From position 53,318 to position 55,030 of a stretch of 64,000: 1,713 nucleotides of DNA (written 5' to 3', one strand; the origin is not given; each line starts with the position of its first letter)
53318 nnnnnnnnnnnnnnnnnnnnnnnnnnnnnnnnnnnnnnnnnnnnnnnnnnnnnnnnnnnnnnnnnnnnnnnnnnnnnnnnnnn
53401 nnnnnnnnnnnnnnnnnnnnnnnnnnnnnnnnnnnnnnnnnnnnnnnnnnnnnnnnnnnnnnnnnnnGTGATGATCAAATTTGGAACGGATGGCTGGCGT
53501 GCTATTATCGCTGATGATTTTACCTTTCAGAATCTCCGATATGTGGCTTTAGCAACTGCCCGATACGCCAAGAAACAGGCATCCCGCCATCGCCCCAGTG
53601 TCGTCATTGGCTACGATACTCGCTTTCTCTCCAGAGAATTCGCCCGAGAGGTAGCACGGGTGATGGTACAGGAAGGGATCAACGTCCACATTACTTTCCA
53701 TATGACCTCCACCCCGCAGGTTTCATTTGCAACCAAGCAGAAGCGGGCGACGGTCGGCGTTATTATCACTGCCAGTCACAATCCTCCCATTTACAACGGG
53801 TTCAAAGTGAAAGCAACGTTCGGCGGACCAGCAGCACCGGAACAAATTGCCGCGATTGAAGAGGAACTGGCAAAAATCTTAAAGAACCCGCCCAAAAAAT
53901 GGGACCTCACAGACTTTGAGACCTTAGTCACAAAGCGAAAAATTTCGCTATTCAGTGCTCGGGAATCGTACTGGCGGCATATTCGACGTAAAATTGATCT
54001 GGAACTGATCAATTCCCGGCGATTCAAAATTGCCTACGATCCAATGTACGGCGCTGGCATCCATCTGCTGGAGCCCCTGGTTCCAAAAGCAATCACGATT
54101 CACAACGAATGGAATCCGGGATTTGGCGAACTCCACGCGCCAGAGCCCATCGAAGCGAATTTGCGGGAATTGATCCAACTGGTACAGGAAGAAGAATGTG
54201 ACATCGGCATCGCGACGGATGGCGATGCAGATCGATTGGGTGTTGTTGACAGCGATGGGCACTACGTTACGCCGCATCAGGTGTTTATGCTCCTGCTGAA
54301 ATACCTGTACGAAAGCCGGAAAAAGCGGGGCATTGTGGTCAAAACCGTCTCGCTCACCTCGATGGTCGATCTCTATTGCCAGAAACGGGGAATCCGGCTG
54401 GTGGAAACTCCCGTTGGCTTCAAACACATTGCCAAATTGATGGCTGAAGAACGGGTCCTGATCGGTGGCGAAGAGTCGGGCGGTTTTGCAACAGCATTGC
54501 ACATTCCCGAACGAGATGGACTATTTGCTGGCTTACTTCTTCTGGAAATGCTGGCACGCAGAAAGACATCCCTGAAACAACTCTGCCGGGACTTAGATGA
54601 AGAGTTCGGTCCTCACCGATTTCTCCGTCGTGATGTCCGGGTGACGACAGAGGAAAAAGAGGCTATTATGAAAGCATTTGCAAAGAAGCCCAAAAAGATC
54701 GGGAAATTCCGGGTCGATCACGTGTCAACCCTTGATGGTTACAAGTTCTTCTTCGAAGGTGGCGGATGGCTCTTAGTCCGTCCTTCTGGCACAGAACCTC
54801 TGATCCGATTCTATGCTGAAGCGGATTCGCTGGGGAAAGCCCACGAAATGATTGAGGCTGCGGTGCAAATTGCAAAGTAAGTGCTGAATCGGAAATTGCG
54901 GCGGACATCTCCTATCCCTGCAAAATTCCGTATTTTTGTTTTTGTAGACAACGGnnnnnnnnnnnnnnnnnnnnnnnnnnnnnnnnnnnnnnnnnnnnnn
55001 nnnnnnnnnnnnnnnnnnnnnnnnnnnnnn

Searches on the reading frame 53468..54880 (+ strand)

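Call 70: search_protein_families(library=pfam, proteins=[window:53468-54880:+], max_evalue=0.0001)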
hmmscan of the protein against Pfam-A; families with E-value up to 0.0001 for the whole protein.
window:53468-54880:+ (470 aa): 4 families
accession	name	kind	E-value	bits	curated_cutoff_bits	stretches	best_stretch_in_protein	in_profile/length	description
PF02878.22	PGM_PMM_I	-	9.1e-40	136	22.5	1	3-138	2-135/138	Phosphoglucomutase/phosphomannomutase, alpha/beta/alpha domain I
PF02880.22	PGM_PMM_III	-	1.9e-29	102.5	20.7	1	269-376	2-111/115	Phosphoglucomutase/phosphomannomutase, alpha/beta/alpha domain III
PF02879.22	PGM_PMM_II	-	3.6e-23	82.5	29.3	1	167-264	2-103/103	Phosphoglucomutase/phosphomannomutase, alpha/beta/alpha domain II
PF00408.26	PGM_PMM_IV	-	1.9e-11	44.3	23.1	1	391-464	3-64/68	Phosphoglucomutase/phosphomannomutase, C-terminal domain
